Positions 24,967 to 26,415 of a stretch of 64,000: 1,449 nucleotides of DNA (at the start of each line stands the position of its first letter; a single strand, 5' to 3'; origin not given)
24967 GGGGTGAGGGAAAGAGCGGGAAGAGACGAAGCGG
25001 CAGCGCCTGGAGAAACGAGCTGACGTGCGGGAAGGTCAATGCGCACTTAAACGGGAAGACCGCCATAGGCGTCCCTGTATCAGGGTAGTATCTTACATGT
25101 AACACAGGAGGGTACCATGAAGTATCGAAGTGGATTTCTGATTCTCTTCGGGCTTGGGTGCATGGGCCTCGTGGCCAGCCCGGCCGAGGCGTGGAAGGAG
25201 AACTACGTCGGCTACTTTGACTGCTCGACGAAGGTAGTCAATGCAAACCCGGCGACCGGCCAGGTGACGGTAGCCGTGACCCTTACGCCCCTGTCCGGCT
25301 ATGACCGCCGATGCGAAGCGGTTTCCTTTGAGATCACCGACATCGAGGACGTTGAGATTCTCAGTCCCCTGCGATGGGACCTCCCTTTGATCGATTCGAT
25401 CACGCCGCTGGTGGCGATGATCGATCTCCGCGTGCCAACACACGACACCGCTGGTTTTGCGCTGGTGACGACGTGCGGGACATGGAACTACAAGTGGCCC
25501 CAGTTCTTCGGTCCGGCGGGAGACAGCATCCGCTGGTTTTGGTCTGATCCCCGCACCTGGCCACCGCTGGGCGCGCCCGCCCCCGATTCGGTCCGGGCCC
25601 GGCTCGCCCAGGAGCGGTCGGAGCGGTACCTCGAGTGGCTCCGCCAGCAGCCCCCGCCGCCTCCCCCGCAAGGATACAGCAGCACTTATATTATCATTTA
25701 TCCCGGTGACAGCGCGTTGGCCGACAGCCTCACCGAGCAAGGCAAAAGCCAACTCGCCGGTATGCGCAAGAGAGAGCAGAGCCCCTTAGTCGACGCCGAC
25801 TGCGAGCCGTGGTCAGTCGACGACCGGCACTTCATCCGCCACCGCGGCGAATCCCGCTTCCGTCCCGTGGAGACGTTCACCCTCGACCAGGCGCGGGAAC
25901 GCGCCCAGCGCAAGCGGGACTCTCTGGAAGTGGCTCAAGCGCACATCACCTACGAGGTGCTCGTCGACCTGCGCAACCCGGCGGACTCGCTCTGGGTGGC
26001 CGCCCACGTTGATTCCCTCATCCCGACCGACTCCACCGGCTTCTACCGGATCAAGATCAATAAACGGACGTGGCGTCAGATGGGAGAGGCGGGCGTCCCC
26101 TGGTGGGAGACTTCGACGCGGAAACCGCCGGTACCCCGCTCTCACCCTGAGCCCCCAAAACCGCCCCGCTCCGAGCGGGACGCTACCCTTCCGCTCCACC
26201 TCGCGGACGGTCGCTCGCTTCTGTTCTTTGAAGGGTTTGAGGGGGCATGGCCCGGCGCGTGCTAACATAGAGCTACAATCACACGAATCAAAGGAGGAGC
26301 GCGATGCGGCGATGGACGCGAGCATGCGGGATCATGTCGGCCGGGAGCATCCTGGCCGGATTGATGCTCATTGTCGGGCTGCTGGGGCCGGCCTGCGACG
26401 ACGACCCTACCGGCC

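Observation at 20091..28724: Accessory-looking island headed by a TPR-fused sigma-54 activator, full of unknown secreted proteins, repeats and decayed genes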

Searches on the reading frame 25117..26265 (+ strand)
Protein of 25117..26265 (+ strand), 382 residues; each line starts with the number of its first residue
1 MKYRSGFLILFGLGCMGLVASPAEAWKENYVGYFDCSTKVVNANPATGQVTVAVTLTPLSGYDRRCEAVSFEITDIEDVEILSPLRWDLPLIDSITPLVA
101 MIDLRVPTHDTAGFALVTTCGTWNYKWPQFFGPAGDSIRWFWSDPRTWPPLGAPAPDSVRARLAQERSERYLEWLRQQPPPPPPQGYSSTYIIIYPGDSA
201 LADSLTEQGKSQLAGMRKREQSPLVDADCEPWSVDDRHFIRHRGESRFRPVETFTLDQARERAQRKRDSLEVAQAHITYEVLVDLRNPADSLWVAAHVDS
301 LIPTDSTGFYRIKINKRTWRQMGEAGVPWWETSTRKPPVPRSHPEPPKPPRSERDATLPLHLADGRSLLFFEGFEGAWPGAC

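Call 8: search_protein_families(library=pfam, proteins=[window:25117-26265:+], max_evalue=0.01)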
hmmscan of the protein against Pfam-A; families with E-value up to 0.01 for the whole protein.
window:25117-26265:+ (382 aa): 0 families

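Call 13: find_homologous_proteins(query=window:25117-26265:+)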
Query window:25117-26265:+ (382 aa): 3 proteins with E <= 0.001 among 7541 candidates.
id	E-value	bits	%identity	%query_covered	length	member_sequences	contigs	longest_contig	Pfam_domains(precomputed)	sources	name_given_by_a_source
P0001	3.7e-265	897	100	100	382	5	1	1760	-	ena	-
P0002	6.1e-74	267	41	98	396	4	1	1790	-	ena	-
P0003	8.6e-64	234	39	84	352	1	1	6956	-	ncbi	-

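Call 14: find_encoding_contigs(protein=P0003, flank=10000)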
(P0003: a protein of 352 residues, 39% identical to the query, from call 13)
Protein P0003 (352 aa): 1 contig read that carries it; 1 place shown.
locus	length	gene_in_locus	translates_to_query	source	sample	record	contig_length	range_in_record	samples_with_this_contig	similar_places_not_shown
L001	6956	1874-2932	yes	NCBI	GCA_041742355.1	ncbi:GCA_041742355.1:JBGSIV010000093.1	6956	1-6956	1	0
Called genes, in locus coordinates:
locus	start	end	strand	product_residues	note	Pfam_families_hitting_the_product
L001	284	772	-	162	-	PF00583:Acetyltransf_1, PF13508:Acetyltransf_7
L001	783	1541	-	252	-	PF13489:Methyltransf_23, PF08241:Methyltransf_11, PF08242:Methyltransf_12, PF13649:Methyltransf_25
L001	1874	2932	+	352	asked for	-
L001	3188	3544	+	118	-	-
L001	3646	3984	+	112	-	-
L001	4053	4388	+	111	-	-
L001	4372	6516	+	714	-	PF13424:TPR_12 (weak), PF00158:Sigma54_activat, PF14532:Sigma54_activ_2, PF00004:AAA (weak), PF07724:AAA_2 (weak), PF07728:AAA_5, PF25601:AAA_lid_14, PF02954:HTH_8, +4 more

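Call 15: find_encoding_contigs(protein=P0001, flank=10000)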
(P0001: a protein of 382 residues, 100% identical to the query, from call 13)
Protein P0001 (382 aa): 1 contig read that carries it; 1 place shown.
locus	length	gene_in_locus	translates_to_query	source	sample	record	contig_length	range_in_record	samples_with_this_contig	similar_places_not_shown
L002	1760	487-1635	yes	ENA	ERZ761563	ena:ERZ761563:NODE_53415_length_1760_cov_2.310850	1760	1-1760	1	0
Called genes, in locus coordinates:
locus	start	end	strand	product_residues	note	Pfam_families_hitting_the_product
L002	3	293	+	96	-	?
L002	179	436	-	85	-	-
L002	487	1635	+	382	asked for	-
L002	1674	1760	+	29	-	?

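Call 26: search_protein_representatives(alignment_id=A1)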
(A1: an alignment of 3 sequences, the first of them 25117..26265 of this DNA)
Query: 3 sequences, 376 profile positions. Proteins with E-value up to 0.001 (for the whole library): 280; up to 1e-10: 166; up to 1e-30: 33. The best 150 are listed.
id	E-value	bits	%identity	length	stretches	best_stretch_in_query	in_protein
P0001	2.1e-197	671.9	-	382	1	1-376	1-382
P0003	2.8e-180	615.6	-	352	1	1-350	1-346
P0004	4.2e-118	411.0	-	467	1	1-371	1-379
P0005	3.2e-84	299.5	-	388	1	2-371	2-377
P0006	1.0e-79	284.6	-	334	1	9-331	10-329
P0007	7.4e-69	248.9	-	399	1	7-374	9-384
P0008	2.0e-68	247.5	-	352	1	4-342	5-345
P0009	2.2e-66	240.7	-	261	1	1-254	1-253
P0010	2.4e-63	230.8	-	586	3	28-347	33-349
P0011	4.7e-62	226.5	-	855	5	223-350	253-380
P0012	5.7e-60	219.6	-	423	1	33-374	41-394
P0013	6.7e-51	189.8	-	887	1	20-374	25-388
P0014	4.3e-50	187.1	-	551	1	24-320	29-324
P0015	2.2e-47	178.2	-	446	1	26-374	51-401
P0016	1.3e-43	165.8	-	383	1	31-335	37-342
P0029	2.9e-34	135.1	-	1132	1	79-374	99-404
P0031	2.3e-32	128.8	-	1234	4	215-371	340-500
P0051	2.8e-27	112.0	-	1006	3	3-162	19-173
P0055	1.0e-26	110.2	-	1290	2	223-369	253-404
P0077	1.9e-22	96.1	-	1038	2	219-373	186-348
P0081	9.3e-22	93.9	-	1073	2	207-369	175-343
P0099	2.4e-19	85.9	-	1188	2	218-373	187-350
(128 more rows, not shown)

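Call 27: search_protein_families(library=pfam, proteins=[P0013, P0029, P0031, P0055, P0051, P0077, P0081, P0099, P0004], max_evalue=0.001)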
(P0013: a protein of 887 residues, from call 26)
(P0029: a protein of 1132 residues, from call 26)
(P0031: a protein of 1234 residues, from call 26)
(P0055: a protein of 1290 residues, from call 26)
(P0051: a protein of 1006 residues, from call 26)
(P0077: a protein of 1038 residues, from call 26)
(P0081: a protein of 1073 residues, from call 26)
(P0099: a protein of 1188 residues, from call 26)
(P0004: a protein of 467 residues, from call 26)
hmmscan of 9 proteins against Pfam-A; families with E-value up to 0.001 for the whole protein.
P0013 (887 aa): 1 family
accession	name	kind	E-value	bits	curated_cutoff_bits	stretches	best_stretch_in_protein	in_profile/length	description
PF07705.17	CARDB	-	6.6e-11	42.8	22.7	1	563-654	9-100/101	CARDB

P0029 (1132 aa): 1 family
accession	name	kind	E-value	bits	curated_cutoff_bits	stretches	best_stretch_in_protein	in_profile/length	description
PF07705.17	CARDB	-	3.5e-09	37.2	22.7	1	579-671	9-101/101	CARDB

P0031 (1234 aa): 2 families
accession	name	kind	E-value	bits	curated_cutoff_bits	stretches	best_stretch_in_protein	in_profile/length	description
PF07705.17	CARDB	-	4.2e-08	33.7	22.7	1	677-763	9-94/101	CARDB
PF01060.29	TTR-52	-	0.00017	22.6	24.9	1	798-834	8-44/79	Transthyretin-like family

P0055 (1290 aa): 1 family
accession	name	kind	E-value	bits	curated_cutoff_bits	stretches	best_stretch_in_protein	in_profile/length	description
PF07705.17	CARDB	-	2.6e-21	76.2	22.7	2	586-679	8-99/101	CARDB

P0051 (1006 aa): 1 family
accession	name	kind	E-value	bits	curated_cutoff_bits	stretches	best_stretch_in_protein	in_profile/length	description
PF07705.17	CARDB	-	2.6e-07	31.2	22.7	1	662-754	9-100/101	CARDB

P0077 (1038 aa): 1 family
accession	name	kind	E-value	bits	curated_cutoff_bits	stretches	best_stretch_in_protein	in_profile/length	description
PF07705.17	CARDB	-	7e-10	39.5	22.7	1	544-625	19-99/101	CARDB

P0081 (1073 aa): 1 family
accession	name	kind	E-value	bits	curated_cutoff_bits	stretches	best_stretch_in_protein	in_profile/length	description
PF07705.17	CARDB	-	1e-11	45.4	22.7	1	526-614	13-100/101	CARDB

P0099 (1188 aa): 3 families
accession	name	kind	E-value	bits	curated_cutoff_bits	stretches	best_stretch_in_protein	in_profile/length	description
PF07705.17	CARDB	-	1.3e-10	41.8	22.7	1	548-624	23-99/101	CARDB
PF00404.24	Dockerin_1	-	1.2e-05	25.9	22.9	1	1109-1165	1-56/57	Dockerin type I domain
PF01060.29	TTR-52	-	0.00019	22.4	24.9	1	655-710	9-61/79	Transthyretin-like family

P0004 (467 aa): 0 families

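Call 28: predict_structure(alignment_id=A1)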
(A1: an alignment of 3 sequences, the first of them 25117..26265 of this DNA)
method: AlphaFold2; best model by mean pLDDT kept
length: 382 residues; sequences in the alignment: 3
mean_pLDDT: 50.4   pTM: 0.33
mean pLDDT of the five models: 50.4, 47.0, 45.6, 45.5, 44.5
residues with pLDDT >= 90: 0; 70-90: 77; 50-70: 85; < 50: 220
segments of 3 or more residues with pLDDT < 50: 1-31, 134-169, 175-205, 208-276, 333-382
pLDDT, mean of each block of 10 residues (from residue 1): 39 34 28 62 70 73 69 70 79 68 70 68 63 46 38 39 47 47 37 37 46 42 37 37 39 42 43 47 72 69 59 70 73 42 31 30 32 25 21
secondary structure, 60 per line:
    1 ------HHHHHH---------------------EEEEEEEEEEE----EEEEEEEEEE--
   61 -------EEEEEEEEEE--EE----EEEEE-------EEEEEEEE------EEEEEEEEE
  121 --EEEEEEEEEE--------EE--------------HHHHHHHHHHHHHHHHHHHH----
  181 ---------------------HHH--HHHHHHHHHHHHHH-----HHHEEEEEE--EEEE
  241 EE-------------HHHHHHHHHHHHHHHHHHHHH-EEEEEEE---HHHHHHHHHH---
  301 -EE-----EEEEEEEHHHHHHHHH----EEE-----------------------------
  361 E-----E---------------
elements in order: H7-12 E34-44 E49-58 E68-77 E86-90 E98-105 E112-120 E123-132 H157-176 H207-220 E229-234 E237-242 H256-276 E278-284 H288-297 E309-315 H316-324 E329-331

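Call 39: find_related_loci(query=A1, collection=genome_contigs, flank=10000)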
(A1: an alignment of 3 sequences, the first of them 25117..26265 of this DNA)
Query A1 (382 aa) in genome_contigs; peptide patterns used: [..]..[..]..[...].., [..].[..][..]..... (x = any residue, [..] = any of these).
37 stretches matched a pattern; 1 encode a relative of the query (tblastn E <= 1e-3); 1 distinct loci.
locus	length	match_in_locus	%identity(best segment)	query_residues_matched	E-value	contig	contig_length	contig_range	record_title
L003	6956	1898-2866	39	7-328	4e-67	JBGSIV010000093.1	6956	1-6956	MAG: Candidatus Zixiibacteriota bacterium isolate JTS-AC140 k141_44533, whole genome shotgun sequence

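Call 40: find_homologous_proteins(query=A2, max_evalue=0.00001)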
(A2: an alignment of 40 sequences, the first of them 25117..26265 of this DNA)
Query A2 (40 sequences) (382 aa, profile of the alignment): 3 proteins with E <= 0.00001 among 8000 candidates.
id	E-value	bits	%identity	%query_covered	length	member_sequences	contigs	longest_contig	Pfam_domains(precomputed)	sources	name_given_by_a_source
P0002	1.1e-108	382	41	98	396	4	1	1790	-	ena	-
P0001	9.1e-105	369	100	100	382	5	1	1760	-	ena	-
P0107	1.7e-78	282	21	77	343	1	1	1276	-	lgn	-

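Call 41: find_encoding_contigs(protein=P0004, flank=10000)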
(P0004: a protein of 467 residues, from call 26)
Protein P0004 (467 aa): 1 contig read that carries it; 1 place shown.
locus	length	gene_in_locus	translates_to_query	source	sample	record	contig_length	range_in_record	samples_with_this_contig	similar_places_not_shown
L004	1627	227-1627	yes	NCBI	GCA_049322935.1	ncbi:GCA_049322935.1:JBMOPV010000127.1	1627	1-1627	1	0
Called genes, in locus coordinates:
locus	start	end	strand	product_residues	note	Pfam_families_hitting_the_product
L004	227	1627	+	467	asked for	?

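Call 43: find_encoding_contigs(protein=P0006, flank=10000, max_places=3)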
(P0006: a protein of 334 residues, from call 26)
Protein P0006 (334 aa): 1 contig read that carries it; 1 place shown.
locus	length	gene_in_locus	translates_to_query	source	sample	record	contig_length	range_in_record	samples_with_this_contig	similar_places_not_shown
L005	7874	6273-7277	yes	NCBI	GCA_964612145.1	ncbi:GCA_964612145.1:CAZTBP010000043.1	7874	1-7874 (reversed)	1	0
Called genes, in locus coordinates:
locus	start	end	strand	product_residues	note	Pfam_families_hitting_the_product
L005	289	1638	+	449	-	-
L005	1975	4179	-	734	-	PF14522:Cytochrome_C7 (faint), PF14537:Cytochrom_c3_2 (faint), PF01292:Ni_hydr_CYTB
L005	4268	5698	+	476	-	PF00266:Aminotran_5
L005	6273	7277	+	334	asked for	-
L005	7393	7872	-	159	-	?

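Call 44: find_encoding_contigs(protein=P0008, flank=10000, max_places=3)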
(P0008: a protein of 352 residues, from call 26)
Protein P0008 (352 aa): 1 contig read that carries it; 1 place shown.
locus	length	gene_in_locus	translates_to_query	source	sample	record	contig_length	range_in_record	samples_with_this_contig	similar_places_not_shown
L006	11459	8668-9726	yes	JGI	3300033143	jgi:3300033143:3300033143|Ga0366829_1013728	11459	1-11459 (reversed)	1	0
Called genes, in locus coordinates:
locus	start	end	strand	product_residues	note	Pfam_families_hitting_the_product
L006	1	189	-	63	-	?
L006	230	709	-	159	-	PF00856:SET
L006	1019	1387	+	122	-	PF02412:TSP_3 (weak)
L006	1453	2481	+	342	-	-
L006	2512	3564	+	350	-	-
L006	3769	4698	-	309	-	-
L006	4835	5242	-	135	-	-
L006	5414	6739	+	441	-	PF13484:Fer4_16 (faint), PF12838:Fer4_7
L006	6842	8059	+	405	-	PF01266:DAO (faint), PF03486:HI0933_like, PF07992:Pyr_redox_2 (faint), PF22780:HI0933_like_1st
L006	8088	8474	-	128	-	PF08859:DGC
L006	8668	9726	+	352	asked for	-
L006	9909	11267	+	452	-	PF00989:PAS, PF08448:PAS_4, PF13426:PAS_9, PF00158:Sigma54_activat, PF14532:Sigma54_activ_2, PF07728:AAA_5, PF25601:AAA_lid_14, PF02954:HTH_8, +3 more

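Call 45: find_encoding_contigs(protein=P0005, flank=10000, max_places=3)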
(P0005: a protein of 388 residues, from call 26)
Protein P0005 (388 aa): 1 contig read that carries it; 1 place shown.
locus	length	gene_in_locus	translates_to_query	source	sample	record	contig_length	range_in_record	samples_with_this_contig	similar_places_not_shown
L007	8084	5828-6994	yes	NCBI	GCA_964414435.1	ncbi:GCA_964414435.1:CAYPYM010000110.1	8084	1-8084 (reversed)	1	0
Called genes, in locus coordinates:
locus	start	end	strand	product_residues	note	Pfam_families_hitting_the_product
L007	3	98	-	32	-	?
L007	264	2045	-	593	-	PF13432:TPR_16 (faint), PF13525:YfiO, PF04348:LppC (weak), PF13458:Peripla_BP_6, PF01094:ANF_receptor (weak)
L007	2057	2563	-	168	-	PF02577:BFN_dom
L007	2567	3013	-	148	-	PF01281:Ribosomal_L9_N, PF03948:Ribosomal_L9_C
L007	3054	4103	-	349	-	PF09991:DUF2232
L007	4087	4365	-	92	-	PF01084:Ribosomal_S18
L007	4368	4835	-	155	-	PF01250:Ribosomal_S6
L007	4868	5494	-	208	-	PF01195:Pept_tRNA_hydro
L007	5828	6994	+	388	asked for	-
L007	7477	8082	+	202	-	?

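Call 48: predict_structure(alignment_id=A2)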
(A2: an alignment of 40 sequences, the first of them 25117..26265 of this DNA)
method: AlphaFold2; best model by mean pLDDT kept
length: 382 residues; sequences in the alignment: 40
mean_pLDDT: 82.4   pTM: 0.38
mean pLDDT of the five models: 82.4, 81.7, 81.4, 81.1, 79.8
residues with pLDDT >= 90: 201; 70-90: 99; 50-70: 43; < 50: 39
segments of 3 or more residues with pLDDT < 50: 24-29, 184-190, 355-368, 375-382
pLDDT, mean of each block of 10 residues (from residue 1): 68 77 48 87 97 92 82 95 93 83 97 95 93 94 90 76 91 86 47 79 90 94 97 96 96 86 84 85 97 97 95 94 95 65 57 49 45 47 37
secondary structure, 60 per line:
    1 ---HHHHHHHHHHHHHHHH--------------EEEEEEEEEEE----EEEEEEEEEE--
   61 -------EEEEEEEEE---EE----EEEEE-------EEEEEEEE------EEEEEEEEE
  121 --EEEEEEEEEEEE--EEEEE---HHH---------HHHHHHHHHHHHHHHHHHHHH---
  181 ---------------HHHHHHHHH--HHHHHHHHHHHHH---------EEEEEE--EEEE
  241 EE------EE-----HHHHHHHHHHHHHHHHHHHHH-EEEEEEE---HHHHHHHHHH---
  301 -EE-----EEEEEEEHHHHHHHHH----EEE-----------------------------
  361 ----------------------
elements in order: H4-19 E34-44 E49-58 E68-76 E86-90 E98-105 E112-120 E123-134 E137-141 H157-177 H196-204 H207-219 E229-234 E237-242 H256-276 E278-284 H288-297 E309-315 H316-324 E329-331

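Call 60: fold_search(model_id=the predicted structure, library=pdb)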
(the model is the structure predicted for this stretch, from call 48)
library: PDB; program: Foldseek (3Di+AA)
matches with E <= 10: 1397; with E <= 0.001: 1
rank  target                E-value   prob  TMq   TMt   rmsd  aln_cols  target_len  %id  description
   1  7sqc_M1               3.8e-04  0.94  0.16  0.11  82.0       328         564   12  Ciliary C1 central pair apparatus isolated from Chlamydomonas reinhardtii (released 2022-04-13)
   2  7eox_A                1.1e-03  1.00  0.17  0.11   3.4        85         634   18  Protease structure from Euphorbia resinifera (released 2022-01-12)
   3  4lba_A                1.6e-03  1.00  0.19  0.57   6.6       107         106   11  Crystal structure of a conjugative transposon lipoprotein (BACEGG_03088) from Bacteroides eggerthii DSM 20697 at 1.70  (released 2013-08-07)
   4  4mdr_A                1.7e-03  1.00  0.16  0.23   9.8       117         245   19  Crystal structure of adaptor protein complex 4 (AP-4) mu4 subunit C-terminal domain D190A mutant, in complex with a so (released 2014-03-12)
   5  7bdk_B                1.7e-03  1.00  0.17  0.04   5.8       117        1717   15  Human Brr2 Helicase Region in complex with C-tail deleted Jab1 and ADP (released 2021-06-09)
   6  7e8t_J                2.0e-03  1.00  0.20  0.09   9.7       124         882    6  Monomer of Ypt32-TRAPPII (released 2022-02-09)
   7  9npe_E                2.1e-03  1.00  0.18  0.10   4.6       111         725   14  Crystal structure of the inactive conformation of a glycoside hydrolase (CapGH2b) from the GH2 family in the space gro (released 2025-11-12)
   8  3l81_A                2.1e-03  1.00  0.17  0.24   9.2       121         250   19  Crystal structure of adaptor protein complex 4 (AP-4) mu4 subunit C-terminal domain, in complex with a sorting peptide (released 2010-06-02)
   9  7ea3_J                2.2e-03  1.00  0.20  0.09   9.7       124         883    6  Intact Ypt32-TRAPPII (dimer). (released 2022-02-09)
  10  7e1y_A                2.5e-03  1.00  0.20  0.14   3.7       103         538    8  Staphylothermus marinus amylopullulanase -SmApu (released 2022-02-09)
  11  4lba_B                2.5e-03  1.00  0.19  0.57   6.6       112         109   11  Crystal structure of a conjugative transposon lipoprotein (BACEGG_03088) from Bacteroides eggerthii DSM 20697 at 1.70  (released 2013-08-07)
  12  3im1                  2.9e-03  1.00  0.19  0.22   5.2       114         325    8  Structure of the C-terminal Sec63 unit of yeast Brr2, P212121 Form (released 2009-08-25)
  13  2dwx_A                2.9e-03  1.00  0.18  0.41   6.8       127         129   13  Co-crystal Structure Analysis of GGA1-GAE with the WNSF motif (released 2007-04-17)
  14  9npn_A                3.1e-03  1.00  0.17  0.10   7.1       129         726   12  Crystal structure of the inactive conformation of a glycoside hydrolase (CapGH2b - E465A Mutant) from the GH2 family i (released 2025-11-12)
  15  2dwy_C                3.1e-03  1.00  0.18  0.42   6.6       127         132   13  Crystal Structure Analysis of GGA1-GAE (released 2007-04-17)
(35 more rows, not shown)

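Call 77: search_protein_families(library=ncbifam, proteins=[window:25117-26265:+, P0013], max_evalue=0.01)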
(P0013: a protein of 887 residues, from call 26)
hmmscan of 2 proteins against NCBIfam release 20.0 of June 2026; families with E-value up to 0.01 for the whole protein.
window:25117-26265:+ (382 aa): 0 families

P0013 (887 aa): 0 families

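Call 103: search_solved_structures(query=A2, max_evalue=1)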
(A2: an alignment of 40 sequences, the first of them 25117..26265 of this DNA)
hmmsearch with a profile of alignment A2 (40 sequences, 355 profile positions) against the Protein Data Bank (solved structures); distinct sequences matched with E-value up to 1: 0.
